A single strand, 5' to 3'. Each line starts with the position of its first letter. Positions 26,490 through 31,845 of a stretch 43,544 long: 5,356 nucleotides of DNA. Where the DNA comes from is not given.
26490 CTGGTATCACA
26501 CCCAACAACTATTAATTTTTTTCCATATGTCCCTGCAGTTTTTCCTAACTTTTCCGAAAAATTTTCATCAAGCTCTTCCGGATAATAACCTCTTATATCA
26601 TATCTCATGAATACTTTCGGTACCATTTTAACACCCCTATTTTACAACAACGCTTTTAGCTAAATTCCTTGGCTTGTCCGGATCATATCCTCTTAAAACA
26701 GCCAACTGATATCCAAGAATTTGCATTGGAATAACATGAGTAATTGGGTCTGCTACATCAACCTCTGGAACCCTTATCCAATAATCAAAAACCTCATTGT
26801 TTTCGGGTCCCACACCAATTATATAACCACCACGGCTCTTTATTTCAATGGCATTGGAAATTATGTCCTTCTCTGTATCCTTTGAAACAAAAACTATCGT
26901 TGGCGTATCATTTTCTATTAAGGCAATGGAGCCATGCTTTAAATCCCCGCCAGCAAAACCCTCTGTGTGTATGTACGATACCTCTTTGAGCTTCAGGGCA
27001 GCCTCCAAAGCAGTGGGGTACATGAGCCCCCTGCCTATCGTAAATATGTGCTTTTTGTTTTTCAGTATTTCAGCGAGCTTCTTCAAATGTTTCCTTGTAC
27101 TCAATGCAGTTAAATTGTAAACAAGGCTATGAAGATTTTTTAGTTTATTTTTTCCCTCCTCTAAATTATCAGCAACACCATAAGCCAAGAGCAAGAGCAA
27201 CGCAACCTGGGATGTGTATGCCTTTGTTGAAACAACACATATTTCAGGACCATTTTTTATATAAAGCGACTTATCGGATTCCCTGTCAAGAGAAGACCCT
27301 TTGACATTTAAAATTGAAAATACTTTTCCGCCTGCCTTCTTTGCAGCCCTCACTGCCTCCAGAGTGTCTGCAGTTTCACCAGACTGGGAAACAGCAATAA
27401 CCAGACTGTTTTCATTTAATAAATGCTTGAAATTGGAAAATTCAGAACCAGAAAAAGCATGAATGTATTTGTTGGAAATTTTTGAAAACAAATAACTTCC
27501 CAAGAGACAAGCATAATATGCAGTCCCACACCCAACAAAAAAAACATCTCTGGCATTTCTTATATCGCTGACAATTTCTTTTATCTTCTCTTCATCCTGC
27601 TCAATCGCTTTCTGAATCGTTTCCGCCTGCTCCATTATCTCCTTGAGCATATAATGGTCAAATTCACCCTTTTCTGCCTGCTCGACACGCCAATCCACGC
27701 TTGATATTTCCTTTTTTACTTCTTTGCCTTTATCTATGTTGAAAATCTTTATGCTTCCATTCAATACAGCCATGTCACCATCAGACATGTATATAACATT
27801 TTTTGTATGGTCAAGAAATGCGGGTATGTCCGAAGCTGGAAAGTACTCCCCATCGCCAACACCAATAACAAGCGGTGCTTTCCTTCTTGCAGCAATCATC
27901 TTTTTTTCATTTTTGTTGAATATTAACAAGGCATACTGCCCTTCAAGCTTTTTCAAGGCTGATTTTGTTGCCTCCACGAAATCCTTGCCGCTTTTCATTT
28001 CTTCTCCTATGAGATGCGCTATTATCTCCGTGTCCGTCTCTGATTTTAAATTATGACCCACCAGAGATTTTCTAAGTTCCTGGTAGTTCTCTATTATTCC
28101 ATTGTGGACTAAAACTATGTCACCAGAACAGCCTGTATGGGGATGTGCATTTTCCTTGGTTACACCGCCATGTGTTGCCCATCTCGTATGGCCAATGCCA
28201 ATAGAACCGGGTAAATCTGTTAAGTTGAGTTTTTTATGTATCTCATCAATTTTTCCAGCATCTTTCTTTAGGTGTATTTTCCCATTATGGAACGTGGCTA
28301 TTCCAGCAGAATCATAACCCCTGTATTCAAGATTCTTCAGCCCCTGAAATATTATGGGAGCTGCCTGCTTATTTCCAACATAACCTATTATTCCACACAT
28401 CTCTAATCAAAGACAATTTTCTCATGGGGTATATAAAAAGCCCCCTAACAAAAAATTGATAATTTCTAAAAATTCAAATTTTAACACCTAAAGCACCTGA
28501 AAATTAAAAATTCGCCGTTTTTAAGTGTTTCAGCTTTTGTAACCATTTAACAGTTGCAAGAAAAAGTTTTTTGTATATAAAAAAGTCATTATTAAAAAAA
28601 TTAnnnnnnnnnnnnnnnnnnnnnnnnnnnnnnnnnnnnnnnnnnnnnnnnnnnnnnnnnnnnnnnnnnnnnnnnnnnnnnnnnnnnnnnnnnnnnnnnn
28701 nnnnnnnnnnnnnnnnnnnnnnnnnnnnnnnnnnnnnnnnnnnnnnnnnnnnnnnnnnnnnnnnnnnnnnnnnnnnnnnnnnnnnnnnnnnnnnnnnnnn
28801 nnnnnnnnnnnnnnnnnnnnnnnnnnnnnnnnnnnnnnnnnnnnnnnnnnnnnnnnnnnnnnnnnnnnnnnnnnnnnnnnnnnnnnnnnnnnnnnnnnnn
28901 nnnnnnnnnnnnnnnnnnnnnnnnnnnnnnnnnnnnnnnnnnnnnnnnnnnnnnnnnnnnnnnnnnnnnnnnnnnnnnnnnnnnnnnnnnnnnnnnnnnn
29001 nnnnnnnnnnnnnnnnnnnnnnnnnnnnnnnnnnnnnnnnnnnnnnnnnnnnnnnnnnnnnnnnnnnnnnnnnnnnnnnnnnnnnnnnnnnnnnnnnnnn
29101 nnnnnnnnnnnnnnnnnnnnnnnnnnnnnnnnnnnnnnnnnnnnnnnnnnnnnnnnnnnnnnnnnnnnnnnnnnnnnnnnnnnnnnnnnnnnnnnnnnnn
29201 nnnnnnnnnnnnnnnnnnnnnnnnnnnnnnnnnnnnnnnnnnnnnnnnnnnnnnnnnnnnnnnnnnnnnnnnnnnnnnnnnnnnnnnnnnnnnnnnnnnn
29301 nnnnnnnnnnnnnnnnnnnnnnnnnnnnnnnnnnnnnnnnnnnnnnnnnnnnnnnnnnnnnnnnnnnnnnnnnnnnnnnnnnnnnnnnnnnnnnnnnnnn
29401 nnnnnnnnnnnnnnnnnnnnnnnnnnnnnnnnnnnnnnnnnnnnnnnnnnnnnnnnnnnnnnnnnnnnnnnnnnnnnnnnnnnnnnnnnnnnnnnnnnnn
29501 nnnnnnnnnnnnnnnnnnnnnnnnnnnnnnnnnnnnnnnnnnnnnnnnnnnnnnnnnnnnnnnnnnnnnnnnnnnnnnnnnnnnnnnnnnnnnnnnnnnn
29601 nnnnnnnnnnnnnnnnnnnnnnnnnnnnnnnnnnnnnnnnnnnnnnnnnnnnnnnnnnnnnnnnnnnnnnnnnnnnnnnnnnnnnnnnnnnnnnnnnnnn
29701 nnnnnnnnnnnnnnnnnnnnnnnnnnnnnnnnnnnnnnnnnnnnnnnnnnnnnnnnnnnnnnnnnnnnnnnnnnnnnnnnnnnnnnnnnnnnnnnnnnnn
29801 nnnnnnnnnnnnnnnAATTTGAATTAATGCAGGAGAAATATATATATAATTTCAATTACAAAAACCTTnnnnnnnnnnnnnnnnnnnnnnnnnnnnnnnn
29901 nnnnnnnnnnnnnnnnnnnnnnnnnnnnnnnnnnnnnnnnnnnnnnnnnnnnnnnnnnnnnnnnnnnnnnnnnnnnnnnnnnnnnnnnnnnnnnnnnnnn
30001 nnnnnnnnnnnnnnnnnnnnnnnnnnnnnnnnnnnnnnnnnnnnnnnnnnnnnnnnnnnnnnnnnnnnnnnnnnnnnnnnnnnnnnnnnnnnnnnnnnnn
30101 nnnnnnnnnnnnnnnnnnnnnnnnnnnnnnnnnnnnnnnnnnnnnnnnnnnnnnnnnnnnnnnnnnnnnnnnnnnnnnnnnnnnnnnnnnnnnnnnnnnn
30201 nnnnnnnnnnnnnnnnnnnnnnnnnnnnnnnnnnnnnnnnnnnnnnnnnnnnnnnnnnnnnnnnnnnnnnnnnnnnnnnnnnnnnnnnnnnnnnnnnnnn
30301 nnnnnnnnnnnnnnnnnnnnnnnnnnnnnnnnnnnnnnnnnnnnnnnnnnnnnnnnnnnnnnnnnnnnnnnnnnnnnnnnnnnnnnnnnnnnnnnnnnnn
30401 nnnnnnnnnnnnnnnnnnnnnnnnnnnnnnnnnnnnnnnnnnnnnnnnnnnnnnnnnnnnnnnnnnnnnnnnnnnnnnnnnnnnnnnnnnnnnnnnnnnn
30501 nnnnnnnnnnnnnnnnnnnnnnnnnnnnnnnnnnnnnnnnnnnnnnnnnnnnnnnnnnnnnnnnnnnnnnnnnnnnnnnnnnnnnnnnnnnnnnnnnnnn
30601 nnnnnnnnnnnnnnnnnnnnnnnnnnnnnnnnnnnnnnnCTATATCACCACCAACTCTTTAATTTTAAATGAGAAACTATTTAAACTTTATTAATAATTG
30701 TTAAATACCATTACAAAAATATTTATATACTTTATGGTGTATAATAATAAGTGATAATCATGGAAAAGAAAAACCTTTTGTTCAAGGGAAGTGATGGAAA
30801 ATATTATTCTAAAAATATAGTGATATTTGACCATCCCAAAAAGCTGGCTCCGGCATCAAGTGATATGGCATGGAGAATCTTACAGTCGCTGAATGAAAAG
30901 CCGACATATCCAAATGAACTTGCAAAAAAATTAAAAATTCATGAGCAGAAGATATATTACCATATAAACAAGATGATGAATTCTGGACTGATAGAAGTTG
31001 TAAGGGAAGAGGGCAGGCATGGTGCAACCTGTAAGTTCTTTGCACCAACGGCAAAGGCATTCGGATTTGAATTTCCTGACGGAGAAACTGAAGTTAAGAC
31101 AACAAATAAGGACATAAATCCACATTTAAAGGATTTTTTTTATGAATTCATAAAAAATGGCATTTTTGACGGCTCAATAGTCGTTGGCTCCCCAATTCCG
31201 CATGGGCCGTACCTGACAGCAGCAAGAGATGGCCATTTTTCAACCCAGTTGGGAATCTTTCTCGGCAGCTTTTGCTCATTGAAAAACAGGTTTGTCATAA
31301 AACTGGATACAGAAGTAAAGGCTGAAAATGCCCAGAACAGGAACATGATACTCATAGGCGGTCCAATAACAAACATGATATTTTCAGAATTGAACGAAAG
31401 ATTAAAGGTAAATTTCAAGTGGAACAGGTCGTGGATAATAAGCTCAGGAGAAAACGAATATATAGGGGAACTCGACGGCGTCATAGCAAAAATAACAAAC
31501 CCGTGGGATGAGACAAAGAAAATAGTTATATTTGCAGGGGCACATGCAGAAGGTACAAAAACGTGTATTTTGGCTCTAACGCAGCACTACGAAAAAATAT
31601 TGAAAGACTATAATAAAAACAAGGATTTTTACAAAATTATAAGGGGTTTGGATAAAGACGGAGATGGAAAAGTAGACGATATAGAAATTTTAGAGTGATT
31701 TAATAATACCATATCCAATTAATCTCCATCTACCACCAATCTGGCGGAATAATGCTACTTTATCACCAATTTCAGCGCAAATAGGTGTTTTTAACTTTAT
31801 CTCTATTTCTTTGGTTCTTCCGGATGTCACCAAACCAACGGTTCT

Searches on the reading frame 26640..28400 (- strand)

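Call 11: search_protein_families(library=pfam, proteins=[window:26640-28400:-])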
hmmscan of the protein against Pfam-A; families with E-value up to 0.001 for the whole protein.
window:26640-28400:- (587 aa): 5 families
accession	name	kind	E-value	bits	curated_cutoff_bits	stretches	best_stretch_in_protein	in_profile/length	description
PF01380.27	SIS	-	5.1e-47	159.4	25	2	280-406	2-129/131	SIS domain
PF13522.11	GATase_6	-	1.1e-19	71.2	27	1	65-188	10-127/130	Glutamine amidotransferase domain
PF13537.11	GATase_7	-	1.2e-16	61.3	25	1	82-196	10-122/123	Glutamine amidotransferase domain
PF13230.11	GATase_4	-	1.1e-05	25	23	1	1-140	1-146/272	Glutamine amidotransferases class-II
PF13580.11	SIS_2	-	0.00073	20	27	0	328-363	101-136/138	SIS domain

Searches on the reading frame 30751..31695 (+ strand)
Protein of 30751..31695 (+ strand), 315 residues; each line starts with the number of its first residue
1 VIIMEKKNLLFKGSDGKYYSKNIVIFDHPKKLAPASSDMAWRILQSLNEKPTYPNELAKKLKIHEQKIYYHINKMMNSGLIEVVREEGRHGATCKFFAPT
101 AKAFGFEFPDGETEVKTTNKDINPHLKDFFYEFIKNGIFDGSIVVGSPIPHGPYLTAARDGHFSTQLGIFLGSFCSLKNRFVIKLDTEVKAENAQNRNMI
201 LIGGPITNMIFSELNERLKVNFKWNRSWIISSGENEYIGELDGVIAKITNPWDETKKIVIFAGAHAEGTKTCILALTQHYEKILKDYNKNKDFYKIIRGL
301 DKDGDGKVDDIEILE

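Call 76: search_protein_families(library=pfam, proteins=[window:30751-31695:+], max_evalue=0.001)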
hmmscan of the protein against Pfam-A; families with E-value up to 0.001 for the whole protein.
window:30751-31695:+ (315 aa): 6 families
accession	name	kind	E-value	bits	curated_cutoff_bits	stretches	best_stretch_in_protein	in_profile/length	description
PF05124.17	S_layer_C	-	1.7e-10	41.2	23.9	1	182-277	96-174/177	S-layer like family, outer domain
PF01022.26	HTH_5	-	3.5e-07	30.4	22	1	42-82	6-46/47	Bacterial regulatory protein, arsR family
PF12840.13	HTH_20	-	4.7e-07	30.1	27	1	42-84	8-51/51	Helix-turn-helix domain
PF12802.13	MarR_2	-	0.00019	22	27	1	38-88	5-57/61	MarR family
PF01978.25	TrmB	-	0.00023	21.4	25.6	1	47-87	18-58/68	Sugar-specific transcriptional regulator TrmB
PF13412.12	HTH_24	-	0.00085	19.3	21.9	0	42-82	7-48/48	Winged helix-turn-helix DNA-binding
